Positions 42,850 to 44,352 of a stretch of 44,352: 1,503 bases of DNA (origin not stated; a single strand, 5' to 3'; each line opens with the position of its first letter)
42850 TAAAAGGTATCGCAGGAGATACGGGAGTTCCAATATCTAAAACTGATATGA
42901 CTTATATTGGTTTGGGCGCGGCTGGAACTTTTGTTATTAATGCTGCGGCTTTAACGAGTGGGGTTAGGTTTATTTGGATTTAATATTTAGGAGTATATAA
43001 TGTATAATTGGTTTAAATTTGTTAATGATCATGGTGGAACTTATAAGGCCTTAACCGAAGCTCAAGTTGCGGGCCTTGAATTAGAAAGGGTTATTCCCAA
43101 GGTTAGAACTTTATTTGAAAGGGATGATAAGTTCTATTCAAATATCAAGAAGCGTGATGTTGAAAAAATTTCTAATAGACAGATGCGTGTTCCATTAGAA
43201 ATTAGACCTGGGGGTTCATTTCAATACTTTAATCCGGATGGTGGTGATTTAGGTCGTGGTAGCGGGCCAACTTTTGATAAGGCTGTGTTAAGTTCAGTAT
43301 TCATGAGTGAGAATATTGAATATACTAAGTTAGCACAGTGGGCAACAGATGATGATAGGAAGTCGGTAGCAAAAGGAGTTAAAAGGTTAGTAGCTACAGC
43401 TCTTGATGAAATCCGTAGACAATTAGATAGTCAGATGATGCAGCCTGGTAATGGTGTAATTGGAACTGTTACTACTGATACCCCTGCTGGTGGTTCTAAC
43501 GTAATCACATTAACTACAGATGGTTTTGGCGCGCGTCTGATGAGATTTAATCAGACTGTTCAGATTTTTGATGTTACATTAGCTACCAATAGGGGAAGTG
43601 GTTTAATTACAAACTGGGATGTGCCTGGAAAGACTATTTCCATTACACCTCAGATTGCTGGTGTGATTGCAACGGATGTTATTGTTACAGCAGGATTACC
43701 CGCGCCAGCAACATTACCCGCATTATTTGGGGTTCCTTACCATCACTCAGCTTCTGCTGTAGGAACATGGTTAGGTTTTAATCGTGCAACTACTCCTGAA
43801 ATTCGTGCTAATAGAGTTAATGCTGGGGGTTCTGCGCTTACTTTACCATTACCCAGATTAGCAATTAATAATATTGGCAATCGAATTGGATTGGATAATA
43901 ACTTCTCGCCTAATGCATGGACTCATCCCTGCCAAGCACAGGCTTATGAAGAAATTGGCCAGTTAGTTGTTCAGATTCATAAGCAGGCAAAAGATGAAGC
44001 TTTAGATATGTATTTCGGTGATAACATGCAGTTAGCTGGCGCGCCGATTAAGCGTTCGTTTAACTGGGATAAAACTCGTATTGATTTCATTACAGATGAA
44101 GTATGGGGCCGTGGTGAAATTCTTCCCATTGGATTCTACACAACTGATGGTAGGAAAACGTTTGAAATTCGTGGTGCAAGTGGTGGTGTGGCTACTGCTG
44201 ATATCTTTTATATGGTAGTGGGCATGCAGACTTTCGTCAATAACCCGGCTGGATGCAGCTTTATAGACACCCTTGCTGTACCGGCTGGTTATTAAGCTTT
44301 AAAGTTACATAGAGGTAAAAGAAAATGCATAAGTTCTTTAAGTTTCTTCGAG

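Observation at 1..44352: A CGCG-centred GC-rich near-palindrome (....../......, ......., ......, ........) is iterated about every 250 bp in an AT-rich genome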

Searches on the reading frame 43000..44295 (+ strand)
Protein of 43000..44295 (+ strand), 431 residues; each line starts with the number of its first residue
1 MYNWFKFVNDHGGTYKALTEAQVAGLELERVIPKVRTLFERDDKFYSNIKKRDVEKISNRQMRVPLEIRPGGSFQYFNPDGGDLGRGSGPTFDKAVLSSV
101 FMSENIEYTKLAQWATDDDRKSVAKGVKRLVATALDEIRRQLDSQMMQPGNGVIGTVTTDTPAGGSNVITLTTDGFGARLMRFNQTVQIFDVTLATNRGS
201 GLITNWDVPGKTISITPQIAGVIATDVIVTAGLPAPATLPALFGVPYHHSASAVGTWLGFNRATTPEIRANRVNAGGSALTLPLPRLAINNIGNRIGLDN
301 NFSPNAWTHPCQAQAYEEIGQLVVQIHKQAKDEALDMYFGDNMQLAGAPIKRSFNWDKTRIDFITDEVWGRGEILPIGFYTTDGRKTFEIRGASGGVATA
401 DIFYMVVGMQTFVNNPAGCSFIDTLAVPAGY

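Call 8: search_protein_families(library=phrogs, proteins=[window:43000-44295:+])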
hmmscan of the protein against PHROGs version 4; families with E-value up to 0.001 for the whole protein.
window:43000-44295:+ (431 aa): 1 family
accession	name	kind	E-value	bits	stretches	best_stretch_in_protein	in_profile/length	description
phrog_14242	-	head and packaging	5.2e-06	26.4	1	40-232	25-211/396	major head protein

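Call 9: search_protein_families(library=pfam, proteins=[window:43000-44295:+])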
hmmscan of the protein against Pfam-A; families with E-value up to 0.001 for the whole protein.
window:43000-44295:+ (431 aa): 0 families

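Call 29: search_dna_similar(query=window:43000-44295:+, collection=phages, mode=protein, max_rows=15)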
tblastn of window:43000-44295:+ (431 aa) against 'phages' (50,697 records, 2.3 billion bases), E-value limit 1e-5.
No match.
